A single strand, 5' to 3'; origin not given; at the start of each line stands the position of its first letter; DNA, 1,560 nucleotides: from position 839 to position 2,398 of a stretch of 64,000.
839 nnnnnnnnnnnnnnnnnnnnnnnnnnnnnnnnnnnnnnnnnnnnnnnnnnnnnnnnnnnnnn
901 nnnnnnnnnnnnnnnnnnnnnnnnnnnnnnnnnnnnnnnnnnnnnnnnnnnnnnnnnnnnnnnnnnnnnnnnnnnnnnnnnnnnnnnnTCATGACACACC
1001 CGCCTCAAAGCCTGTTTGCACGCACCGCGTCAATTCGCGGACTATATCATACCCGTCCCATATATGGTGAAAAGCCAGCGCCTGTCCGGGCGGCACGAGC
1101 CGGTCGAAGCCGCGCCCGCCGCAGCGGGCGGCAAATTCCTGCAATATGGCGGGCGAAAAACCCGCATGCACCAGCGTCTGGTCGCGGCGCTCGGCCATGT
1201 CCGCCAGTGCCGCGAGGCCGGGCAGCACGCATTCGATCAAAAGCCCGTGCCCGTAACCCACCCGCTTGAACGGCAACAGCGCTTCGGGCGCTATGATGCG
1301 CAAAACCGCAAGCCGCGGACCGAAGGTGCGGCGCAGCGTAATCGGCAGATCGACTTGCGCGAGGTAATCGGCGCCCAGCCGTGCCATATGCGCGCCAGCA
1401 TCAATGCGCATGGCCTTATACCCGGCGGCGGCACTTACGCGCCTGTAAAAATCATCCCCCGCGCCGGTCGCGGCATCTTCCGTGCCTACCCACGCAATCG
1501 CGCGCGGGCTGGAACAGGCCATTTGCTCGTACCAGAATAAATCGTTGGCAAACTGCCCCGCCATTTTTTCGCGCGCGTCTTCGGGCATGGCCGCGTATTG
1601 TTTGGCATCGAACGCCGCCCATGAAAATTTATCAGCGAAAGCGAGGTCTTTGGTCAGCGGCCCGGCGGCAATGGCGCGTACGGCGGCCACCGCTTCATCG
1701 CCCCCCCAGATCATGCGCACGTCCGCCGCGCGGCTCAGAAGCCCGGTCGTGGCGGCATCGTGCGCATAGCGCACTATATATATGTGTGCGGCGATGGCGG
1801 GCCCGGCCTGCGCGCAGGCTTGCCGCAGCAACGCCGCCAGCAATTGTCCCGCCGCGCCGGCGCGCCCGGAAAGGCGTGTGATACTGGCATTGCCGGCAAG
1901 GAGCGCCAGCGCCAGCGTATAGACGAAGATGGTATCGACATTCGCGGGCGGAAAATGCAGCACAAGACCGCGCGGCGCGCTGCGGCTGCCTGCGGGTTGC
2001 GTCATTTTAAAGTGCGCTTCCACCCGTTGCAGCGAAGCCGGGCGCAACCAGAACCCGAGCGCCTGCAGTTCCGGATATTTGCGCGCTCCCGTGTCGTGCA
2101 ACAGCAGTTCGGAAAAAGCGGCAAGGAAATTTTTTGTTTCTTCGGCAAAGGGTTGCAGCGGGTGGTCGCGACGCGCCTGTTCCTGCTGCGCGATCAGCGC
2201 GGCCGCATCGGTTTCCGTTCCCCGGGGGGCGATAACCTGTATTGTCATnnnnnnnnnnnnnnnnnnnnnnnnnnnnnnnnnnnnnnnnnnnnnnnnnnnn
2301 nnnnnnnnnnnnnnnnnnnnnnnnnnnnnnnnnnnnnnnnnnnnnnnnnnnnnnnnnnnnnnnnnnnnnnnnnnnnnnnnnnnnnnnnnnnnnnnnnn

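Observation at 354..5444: Six-gene translationally coupled operon: YjbQ, ACP, AMP-ligase, LuxE-like, LuxC-like and a NeuD/PglD acyltransferase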

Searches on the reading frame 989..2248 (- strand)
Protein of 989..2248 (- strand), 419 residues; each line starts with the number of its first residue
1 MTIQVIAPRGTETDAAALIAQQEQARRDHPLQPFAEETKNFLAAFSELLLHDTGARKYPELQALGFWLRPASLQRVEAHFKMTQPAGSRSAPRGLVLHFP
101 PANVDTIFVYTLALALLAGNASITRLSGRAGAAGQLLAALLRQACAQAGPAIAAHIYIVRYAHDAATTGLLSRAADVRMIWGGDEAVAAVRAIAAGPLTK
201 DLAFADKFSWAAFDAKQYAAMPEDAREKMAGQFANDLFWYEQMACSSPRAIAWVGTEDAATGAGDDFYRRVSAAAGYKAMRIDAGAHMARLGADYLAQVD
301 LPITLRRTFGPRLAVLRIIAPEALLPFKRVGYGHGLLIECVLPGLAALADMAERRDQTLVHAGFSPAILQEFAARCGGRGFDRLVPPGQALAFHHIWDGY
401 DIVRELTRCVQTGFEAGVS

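Call 3: search_protein_families(library=pfam, proteins=[window:989-2248:-], max_evalue=0.01)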
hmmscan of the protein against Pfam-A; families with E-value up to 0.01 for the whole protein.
window:989-2248:- (419 aa): 1 family
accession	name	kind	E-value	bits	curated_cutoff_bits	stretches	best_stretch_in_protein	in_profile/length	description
PF05893.19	LuxC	-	1.2e-23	84.1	21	1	79-261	75-247/401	Acyl-CoA reductase (LuxC)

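Call 4: search_protein_families(library=ncbifam, proteins=[window:989-2248:-], max_evalue=0.01)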
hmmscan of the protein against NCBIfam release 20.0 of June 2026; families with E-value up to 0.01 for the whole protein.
window:989-2248:- (419 aa): 1 family
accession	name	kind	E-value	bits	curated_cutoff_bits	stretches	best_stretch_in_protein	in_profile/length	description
NF052251.1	LCFA_red_LuxC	equivalog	2.2e-07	29.8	750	1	89-257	138-298/478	long-chain-fatty-acyl-CoA reductase LuxC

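Call 8: find_homologous_proteins(query=window:989-2248:-, max_evalue=0.00001)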
Query window:989-2248:- (419 aa): 332 proteins with E <= 0.00001 among 8000 candidates; the best 120 are listed.
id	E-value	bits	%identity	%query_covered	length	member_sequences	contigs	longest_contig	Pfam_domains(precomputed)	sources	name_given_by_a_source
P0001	1.4e-274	928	100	100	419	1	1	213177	PF05893.20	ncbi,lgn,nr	ncbi:MAG: gamma-glutamyl phosphate reductase [Alphaproteobacteria bacterium]|nr:gamma-glutamyl phosp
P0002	2.6e-136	473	55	100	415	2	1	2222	PF05893.20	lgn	-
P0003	8.2e-107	376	45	100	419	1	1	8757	PF05893.20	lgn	-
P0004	1.8e-95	338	44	97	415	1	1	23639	PF05893.20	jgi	jgi:hypothetical protein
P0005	2.3e-93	332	48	91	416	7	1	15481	PF05893.20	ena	-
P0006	3.5e-93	331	42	98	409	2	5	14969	PF05893.20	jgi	jgi:hypothetical protein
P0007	1.1e-90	323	40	98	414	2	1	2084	PF05893.20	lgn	-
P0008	2.9e-90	321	46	91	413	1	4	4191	PF05893.20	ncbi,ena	-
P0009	3.3e-89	318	43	89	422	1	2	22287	PF05893.20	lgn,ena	-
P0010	5.4e-89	317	42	90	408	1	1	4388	PF05893.20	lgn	-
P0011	8.8e-89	316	41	93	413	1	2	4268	PF05893.20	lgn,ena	-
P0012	2.1e-88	315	40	98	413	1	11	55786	PF05893.20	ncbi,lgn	-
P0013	9.3e-88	313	42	91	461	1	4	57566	PF05893.20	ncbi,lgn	-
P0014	1.8e-87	312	43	97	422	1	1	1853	PF05893.20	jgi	jgi:hypothetical protein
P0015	4.2e-87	311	40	97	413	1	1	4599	PF05893.20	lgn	-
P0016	5.7e-87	311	40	98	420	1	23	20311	PF05893.20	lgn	-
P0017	6.5e-87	310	42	91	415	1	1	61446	PF05893.20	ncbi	-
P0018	7.1e-87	310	40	97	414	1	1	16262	PF05893.20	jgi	jgi:hypothetical protein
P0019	1.5e-86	309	43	89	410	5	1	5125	PF05893.20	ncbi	-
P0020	2.3e-86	309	42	98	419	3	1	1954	PF05893.20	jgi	jgi:acyl-CoA reductase LuxC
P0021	5.6e-86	307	43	91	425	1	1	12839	PF05893.20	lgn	-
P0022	8.5e-86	307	43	93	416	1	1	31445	PF05893.20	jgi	-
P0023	1.5e-84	303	40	97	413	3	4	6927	PF05893.20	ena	-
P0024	1.6e-84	302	42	88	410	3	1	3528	PF05893.20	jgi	jgi:hypothetical protein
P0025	1.7e-84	302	42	91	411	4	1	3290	PF05893.20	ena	-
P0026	3.0e-84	302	41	98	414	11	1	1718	PF05893.20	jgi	jgi:hypothetical protein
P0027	3.0e-84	302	40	90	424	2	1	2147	PF05893.20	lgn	-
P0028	3.4e-84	301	39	94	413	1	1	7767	PF05893.20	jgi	-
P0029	3.4e-84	301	39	98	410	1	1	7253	PF05893.20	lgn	-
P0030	6.3e-84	301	39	98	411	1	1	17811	PF05893.20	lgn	-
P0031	1.3e-83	300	40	89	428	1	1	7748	PF05893.20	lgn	-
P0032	2.7e-83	298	44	91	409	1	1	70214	PF05893.20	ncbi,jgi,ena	ncbi:MAG: acyl-CoA reductase [Rhodospirillaceae bacterium]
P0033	1.1e-82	296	40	92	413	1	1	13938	PF05893.20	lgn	-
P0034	1.1e-82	296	45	98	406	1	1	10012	PF05893.20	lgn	-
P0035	1.5e-82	296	40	98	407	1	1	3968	PF05893.20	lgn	-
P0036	5.1e-82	294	45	91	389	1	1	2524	PF05893.20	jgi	jgi:hypothetical protein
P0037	6.5e-82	294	40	90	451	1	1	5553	PF05893.20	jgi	jgi:hypothetical protein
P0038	7.0e-82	294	41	95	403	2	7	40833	PF05893.20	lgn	-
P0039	9.6e-82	293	37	98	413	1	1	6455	PF05893.20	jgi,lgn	jgi:hypothetical protein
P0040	1.6e-81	293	40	100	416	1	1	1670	PF05893.20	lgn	-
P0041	2.0e-81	292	38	92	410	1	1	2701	PF05893.20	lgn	-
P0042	1.2e-80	290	41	91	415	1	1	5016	PF05893.20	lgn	-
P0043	1.5e-80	289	41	90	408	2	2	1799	PF05893.20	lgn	-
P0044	2.0e-80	289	38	98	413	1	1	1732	PF05893.20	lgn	-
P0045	3.6e-80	288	41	91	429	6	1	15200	PF05893.20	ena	-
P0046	4.2e-80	288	40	97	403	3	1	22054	PF05893.20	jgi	jgi:hypothetical protein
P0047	1.5e-79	286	40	96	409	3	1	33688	PF05893.20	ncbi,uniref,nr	ncbi:hypothetical protein Rhe02_85630 [Rhizocola hellebori]|uniref:Long-chain-fatty-acyl-CoA reducta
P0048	5.3e-79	284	40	98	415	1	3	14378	PF05893.20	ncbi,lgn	-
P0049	9.9e-79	283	43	91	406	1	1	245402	PF05893.20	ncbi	-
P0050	1.2e-78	283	39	98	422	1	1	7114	PF05893.20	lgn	-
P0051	2.6e-78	282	42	89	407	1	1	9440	PF05893.20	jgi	jgi:hypothetical protein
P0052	5.5e-78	281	38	91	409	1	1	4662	PF05893.20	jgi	jgi:hypothetical protein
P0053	7.5e-78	280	43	91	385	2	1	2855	PF05893.20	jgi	jgi:hypothetical protein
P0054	8.3e-78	280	41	94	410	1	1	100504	PF05893.20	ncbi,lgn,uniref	ncbi:acyl-CoA reductase [Dactylosporangium sp. NPDC005572]|uniref:acyl-CoA reductase n=1 Tax=Dactylo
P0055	2.7e-77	279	40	98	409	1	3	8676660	PF05893.20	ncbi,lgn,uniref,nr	ncbi:hypothetical protein Lfu02_51360 [Longispora fulva]|uniref:Long-chain-fatty-acyl-CoA reductase 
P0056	3.4e-77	278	44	89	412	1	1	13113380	PF05893.20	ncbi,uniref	ncbi:acyl-CoA reductase [Dactylosporangium sp. CA-233914]|uniref:acyl-CoA reductase n=1 Tax=Dactylos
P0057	6.1e-77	278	44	89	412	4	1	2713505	PF05893.20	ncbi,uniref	ncbi:acyl-CoA reductase [Dactylosporangium sp. CA-139066]|uniref:acyl-CoA reductase n=1 Tax=Dactylos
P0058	6.1e-77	277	39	98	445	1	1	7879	PF05893.20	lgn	-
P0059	1.0e-76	277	37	98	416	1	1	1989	PF05893.20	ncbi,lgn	-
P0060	1.3e-76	276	41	94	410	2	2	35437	PF05893.20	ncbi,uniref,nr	ncbi:acyl-CoA reductase [Dactylosporangium sucinum]|uniref:Long-chain-fatty-acyl-CoA reductase n=1 T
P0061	2.0e-76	276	40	97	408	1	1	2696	PF05893.20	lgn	-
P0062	2.1e-76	276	40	96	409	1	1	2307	PF05893.20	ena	-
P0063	2.7e-76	275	39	96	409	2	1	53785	PF05893.20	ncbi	-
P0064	2.9e-76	275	39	92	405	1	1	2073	PF05893.20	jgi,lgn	jgi:hypothetical protein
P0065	3.0e-76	275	40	97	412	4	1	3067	PF05893.20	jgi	jgi:hypothetical protein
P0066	3.2e-76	275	36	98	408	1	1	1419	PF05893.20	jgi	jgi:hypothetical protein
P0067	7.9e-76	274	40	97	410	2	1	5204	PF05893.20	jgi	jgi:hypothetical protein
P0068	1.2e-75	273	43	91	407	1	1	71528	PF05893.20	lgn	-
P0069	1.4e-75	273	40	98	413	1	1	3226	PF05893.20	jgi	-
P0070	1.4e-75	273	40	98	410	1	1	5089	PF05893.20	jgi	jgi:hypothetical protein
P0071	1.6e-75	273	41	95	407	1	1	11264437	PF05893.20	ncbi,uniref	ncbi:acyl-CoA reductase [Dactylosporangium sp. CS-047395]|uniref:acyl-CoA reductase n=1 Tax=Dactylos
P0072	1.6e-75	273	40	93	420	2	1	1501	PF05893.20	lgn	-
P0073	1.8e-75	273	40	98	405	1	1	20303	PF05893.20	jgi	jgi:hypothetical protein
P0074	1.9e-75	273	43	89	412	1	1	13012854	PF05893.20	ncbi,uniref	ncbi:acyl-CoA reductase [Dactylosporangium sp. CA-092794]|uniref:acyl-CoA reductase n=1 Tax=Dactylos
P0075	2.9e-75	272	40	97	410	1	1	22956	PF05893.20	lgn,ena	-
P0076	3.9e-75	272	41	97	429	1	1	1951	PF05893.20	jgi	jgi:hypothetical protein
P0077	4.4e-75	271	40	98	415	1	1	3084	PF05893.20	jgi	jgi:hypothetical protein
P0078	6.2e-75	271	39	97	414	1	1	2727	PF05893.20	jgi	jgi:hypothetical protein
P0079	9.9e-75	270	40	91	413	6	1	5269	PF05893.20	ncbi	-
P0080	3.0e-74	269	42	98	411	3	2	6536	PF05893.20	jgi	jgi:hypothetical protein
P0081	3.3e-74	268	38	97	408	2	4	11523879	PF05893.20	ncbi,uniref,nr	ncbi:gamma-glutamyl phosphate reductase [Dactylosporangium aurantiacum]|uniref:Gamma-glutamyl phosph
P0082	4.3e-74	268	41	89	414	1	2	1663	PF05893.20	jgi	jgi:hypothetical protein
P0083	5.3e-74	268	38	97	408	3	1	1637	PF05893.20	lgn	-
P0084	6.0e-74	268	40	91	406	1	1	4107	PF05893.20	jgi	jgi:hypothetical protein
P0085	6.2e-74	268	38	96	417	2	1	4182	PF05893.20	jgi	jgi:hypothetical protein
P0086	7.0e-74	267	41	90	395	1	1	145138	PF05893.20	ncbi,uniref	ncbi:acyl-CoA reductase [Dactylosporangium sp. NPDC000244]|uniref:acyl-CoA reductase n=1 Tax=Dactylo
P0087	7.4e-74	267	40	98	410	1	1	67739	PF05893.20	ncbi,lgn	ncbi:MAG TPA: acyl-CoA reductase [Rugosimonospora sp.]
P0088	7.6e-74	267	36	98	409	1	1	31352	PF05893.20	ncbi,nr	ncbi:MAG: gamma-glutamyl phosphate reductase [bacterium]|nr:gamma-glutamyl phosphate reductase [bact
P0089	1.1e-73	267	40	91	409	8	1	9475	PF05893.20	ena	-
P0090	1.2e-73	267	39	98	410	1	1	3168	PF05893.20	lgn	-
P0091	1.4e-73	266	42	96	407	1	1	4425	PF05893.20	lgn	-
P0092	1.9e-73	266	39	98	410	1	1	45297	PF05893.20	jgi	jgi:hypothetical protein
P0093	2.0e-73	266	36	99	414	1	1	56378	PF05893.20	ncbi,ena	-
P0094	2.2e-73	266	44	89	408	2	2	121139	PF05893.20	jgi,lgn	jgi:hypothetical protein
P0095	2.2e-73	266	39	97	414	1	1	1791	PF05893.20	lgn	-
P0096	2.4e-73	266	38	99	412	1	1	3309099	PF05893.20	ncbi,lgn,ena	-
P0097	2.4e-73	266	38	98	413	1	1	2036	PF05893.20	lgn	-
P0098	4.3e-73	265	42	89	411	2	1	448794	PF05893.20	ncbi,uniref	ncbi:acyl-CoA reductase [Dactylosporangium salmoneum]|uniref:long-chain-fatty-acyl-CoA reductase n=1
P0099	5.0e-73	265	41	90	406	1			PF05893.20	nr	nr:acyl-CoA reductase [Dactylosporangium thailandense]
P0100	7.7e-73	264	38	97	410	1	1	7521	PF05893.20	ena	-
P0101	1.3e-72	263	41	89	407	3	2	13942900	PF05893.20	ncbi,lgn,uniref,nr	ncbi:gamma-glutamyl phosphate reductase [Dactylosporangium sp. NBC_01737]|uniref:acyl-CoA reductase 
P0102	1.5e-72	263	41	90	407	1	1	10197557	PF05893.20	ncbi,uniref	ncbi:acyl-CoA reductase [Dactylosporangium sp. CA-139114]|uniref:acyl-CoA reductase n=1 Tax=Dactylos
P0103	2.1e-72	263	38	91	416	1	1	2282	PF05893.20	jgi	jgi:hypothetical protein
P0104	2.6e-72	262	40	96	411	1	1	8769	PF05893.20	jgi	jgi:hypothetical protein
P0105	2.6e-72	262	35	98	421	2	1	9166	PF05893.20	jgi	jgi:Acyl-CoA reductase (LuxC)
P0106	3.1e-72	262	38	91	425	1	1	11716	PF05893.20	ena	-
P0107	3.5e-72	262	41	89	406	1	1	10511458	PF05893.20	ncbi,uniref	ncbi:acyl-CoA reductase [Dactylosporangium sp. CA-052675]|uniref:acyl-CoA reductase n=1 Tax=Dactylos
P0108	3.7e-72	262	40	91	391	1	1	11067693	PF05893.20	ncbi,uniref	ncbi:acyl-CoA reductase [Dactylosporangium sp. CS-033363]|uniref:acyl-CoA reductase n=1 Tax=Dactylos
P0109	4.4e-72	262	37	99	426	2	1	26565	PF05893.20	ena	-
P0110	4.6e-72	261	40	90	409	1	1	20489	PF05893.20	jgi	jgi:hypothetical protein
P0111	5.3e-72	261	40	89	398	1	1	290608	PF05893.20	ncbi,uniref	ncbi:acyl-CoA reductase [Dactylosporangium sp. NPDC005555]|uniref:acyl-CoA reductase n=1 Tax=Dactylo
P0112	9.6e-72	260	36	98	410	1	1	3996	PF05893.20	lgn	-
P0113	1.8e-71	259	41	88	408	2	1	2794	PF05893.20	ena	-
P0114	2.0e-71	259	39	97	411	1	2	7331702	PF05893.20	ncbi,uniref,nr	ncbi:gamma-glutamyl phosphate reductase [Micromonospora fluostatini]|uniref:Gamma-glutamyl phosphate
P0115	3.0e-71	259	39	97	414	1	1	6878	PF05893.20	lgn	-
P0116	3.5e-71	259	38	98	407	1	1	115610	PF05893.20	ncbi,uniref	ncbi:acyl-CoA reductase [Micromonospora avicenniae]|uniref:acyl-CoA reductase n=1 Tax=Micromonospora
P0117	4.2e-71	258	38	97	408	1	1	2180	PF05893.20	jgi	jgi:hypothetical protein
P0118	4.5e-71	258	42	91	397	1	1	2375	PF05893.20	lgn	-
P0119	4.5e-71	258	39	97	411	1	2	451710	PF05893.20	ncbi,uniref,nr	ncbi:gamma-glutamyl phosphate reductase [Micromonospora rosaria]|uniref:Gamma-glutamyl phosphate red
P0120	4.8e-71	258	38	97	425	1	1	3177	PF05893.20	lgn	-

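Call 10: find_encoding_contigs(protein=P0032, flank=10000, max_places=2)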
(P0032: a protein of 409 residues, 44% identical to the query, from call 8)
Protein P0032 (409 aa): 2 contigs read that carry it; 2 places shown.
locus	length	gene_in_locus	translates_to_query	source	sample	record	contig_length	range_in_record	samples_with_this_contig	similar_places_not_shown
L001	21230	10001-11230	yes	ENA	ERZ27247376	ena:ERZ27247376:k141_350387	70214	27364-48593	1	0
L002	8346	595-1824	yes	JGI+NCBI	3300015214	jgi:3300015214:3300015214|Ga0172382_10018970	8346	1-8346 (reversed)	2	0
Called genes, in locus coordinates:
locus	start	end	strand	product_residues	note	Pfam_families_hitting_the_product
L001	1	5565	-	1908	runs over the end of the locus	PF00069:Pkinase, PF07714:PK_Tyr_Ser-Thr, PF13191:AAA_16, PF12860:PAS_7 (faint), PF01590:GAF, PF13185:GAF_2, PF02518:HATPase_c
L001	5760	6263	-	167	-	-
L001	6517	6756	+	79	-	-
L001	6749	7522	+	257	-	PF00106:adh_short, PF08659:KR, PF13561:adh_short_C2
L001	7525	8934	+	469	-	PF00501:AMP-binding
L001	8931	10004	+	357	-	PF04443:LuxE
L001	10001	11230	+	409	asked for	PF05893:LuxC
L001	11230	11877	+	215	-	PF17836:PglD_N, PF00132:Hexapep (faint), PF25087:GMPPB_C (faint)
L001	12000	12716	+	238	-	PF00483:NTP_transferase, PF12804:NTP_transf_3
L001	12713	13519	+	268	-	PF00702:Hydrolase (weak), PF13344:Hydrolase_6, PF13242:Hydrolase_like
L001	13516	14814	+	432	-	PF04464:Glyphos_transf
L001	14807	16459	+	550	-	PF00535:Glycos_transf_2, PF10111:Glyco_tranf_2_2, PF13641:Glyco_tranf_2_3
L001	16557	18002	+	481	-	PF00483:NTP_transferase, PF12804:NTP_transf_3, PF22640:ManC_GMP_beta-helix, PF01050:MannoseP_isomer, PF07883:Cupin_2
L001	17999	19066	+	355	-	PF01370:Epimerase, PF04321:RmlD_sub_bind (weak), PF16363:GDP_Man_Dehyd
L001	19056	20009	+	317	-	PF04321:RmlD_sub_bind, PF01370:Epimerase, PF16363:GDP_Man_Dehyd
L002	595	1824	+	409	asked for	PF05893:LuxC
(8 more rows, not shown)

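Call 11: find_encoding_contigs(protein=P0055, flank=10000, max_places=2)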
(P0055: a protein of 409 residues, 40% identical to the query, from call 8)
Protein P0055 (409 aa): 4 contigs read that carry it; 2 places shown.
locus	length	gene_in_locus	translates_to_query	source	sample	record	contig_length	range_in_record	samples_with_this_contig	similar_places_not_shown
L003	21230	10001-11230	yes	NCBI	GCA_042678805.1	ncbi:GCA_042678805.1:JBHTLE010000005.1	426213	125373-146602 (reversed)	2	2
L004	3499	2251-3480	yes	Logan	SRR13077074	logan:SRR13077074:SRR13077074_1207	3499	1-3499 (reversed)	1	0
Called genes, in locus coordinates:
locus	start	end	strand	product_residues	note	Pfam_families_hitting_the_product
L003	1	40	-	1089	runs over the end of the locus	PF16995:tRNA-synt_2_TM, PF09924:LPG_synthase_C, PF01336:tRNA_anti-codon, PF00152:tRNA-synt_2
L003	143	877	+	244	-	PF09335:VTT_dom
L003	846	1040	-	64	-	-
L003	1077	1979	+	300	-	PF02463:SMC_N (faint), PF00005:ABC_tran, PF13175:AAA_15 (faint), PF13304:AAA_21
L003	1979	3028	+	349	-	PF12679:ABC2_membrane_2 (weak), PF12698:ABC2_membrane_3, PF01061:ABC2_membrane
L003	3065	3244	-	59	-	-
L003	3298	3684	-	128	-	PF01740:STAS, PF13466:STAS_2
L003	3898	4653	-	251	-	-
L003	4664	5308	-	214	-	PF12385:Peptidase_C70, PF13529:Peptidase_C39_2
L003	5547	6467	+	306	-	-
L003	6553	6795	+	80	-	-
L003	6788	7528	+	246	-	PF00106:adh_short, PF08659:KR, PF23441:SDR, PF13561:adh_short_C2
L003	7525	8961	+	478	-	PF00501:AMP-binding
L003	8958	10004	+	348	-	PF04443:LuxE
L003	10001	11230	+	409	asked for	PF05893:LuxC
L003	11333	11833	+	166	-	PF04542:Sigma70_r2, PF08281:Sigma70_r4_2, PF00196:GerE (weak), PF04545:Sigma70_r4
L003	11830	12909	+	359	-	-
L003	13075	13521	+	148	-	PF10604:Polyketide_cyc2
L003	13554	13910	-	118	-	PF01597:GCV_H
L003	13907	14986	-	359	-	PF01571:GCV_T, PF08669:GCV_T_C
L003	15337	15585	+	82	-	-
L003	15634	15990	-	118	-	PF00085:Thioredoxin, PF04756:OST3_OST6 (weak), PF14595:Thioredoxin_9 (weak), PF13098:Thioredoxin_2, PF13905:Thioredoxin_8 (faint)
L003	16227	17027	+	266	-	PF03707:MHYT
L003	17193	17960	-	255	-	PF09339:HTH_IclR, PF01978:TrmB (faint), PF12802:MarR_2 (weak), PF12840:HTH_20, PF01614:IclR_C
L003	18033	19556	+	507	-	PF00221:Lyase_aromatic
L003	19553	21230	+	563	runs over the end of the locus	PF17391:Urocanase_N, PF01175:Urocanase, PF17392:Urocanase_C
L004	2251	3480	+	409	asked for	PF05893:LuxC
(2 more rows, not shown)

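Call 12: find_encoding_contigs(protein=P0004, flank=10000, max_places=2)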
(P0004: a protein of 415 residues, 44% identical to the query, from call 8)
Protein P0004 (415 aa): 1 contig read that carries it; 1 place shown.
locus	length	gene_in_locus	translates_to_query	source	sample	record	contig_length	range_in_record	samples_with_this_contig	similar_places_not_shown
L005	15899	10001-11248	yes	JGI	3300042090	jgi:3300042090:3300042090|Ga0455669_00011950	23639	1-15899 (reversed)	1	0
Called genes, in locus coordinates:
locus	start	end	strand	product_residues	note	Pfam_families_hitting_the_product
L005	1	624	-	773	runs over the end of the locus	-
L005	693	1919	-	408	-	PF00364:Biotin_lipoyl, PF02817:E3_binding, PF00198:2-oxoacid_dh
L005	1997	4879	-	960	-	PF16078:2-oxogl_dehyd_N, PF00676:E1_dh, PF02779:Transket_pyr, PF16870:OxoGdeHyase_C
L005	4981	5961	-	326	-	PF00437:T2SSE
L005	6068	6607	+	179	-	PF02464:CinA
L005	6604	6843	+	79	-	-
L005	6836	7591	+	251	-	PF00106:adh_short, PF08659:KR, PF13561:adh_short_C2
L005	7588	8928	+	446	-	PF00501:AMP-binding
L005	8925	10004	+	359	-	PF04443:LuxE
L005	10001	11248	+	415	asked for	PF05893:LuxC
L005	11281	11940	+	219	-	PF00132:Hexapep (faint), PF17836:PglD_N, PF25087:GMPPB_C (faint)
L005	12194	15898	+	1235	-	?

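Call 13: find_encoding_contigs(protein=P0001, flank=10000, max_places=2)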
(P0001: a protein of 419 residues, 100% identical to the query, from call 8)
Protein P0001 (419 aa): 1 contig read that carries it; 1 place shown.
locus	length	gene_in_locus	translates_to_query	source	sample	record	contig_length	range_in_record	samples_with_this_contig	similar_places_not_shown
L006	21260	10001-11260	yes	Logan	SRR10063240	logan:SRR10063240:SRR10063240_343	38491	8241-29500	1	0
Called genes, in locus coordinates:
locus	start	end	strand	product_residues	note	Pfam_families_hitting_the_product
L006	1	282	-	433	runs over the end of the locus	PF02441:Flavoprotein, PF04127:DFP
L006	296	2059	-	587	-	PF03600:CitMHS, PF02080:TrkA_C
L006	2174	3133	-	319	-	PF00497:SBP_bac_3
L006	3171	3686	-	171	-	PF06347:SH3_4, PF08239:SH3_3 (faint), PF06347:SH3_4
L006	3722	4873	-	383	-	PF01702:TGT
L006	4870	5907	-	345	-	PF02547:Queuosine_synth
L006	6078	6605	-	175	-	PF16998:17kDa_Anti_2 (faint)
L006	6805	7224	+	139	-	PF01894:YjbQ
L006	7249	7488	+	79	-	-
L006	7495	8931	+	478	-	PF00501:AMP-binding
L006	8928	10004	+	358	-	PF04443:LuxE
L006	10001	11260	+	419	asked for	PF05893:LuxC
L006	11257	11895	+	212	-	PF17836:PglD_N, PF00132:Hexapep (faint), PF25087:GMPPB_C (faint)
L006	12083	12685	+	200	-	PF07811:TadE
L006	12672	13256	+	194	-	PF07811:TadE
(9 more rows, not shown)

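Call 14: find_encoding_contigs(protein=P0003, flank=10000, max_places=2)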
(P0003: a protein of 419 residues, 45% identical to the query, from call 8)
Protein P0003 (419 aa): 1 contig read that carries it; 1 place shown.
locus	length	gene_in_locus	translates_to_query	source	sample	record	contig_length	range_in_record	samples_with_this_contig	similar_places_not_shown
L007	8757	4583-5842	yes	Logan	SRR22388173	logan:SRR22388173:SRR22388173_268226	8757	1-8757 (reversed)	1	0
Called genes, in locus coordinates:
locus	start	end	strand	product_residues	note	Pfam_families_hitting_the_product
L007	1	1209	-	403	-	?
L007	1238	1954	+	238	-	PF00106:adh_short, PF08659:KR, PF13561:adh_short_C2, PF23441:SDR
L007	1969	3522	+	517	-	PF00501:AMP-binding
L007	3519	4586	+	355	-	PF04443:LuxE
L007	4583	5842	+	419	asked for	PF05893:LuxC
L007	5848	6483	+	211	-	PF17836:PglD_N, PF00132:Hexapep (faint), PF25087:GMPPB_C (faint)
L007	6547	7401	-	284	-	PF03705:CheR_N, PF08242:Methyltransf_12 (faint), PF01739:CheR, PF13847:Methyltransf_31 (faint), PF08241:Methyltransf_11 (faint), PF13649:Methyltransf_25 (faint)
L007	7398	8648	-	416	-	PF00072:Response_reg, PF01339:CheB_methylest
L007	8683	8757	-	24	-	?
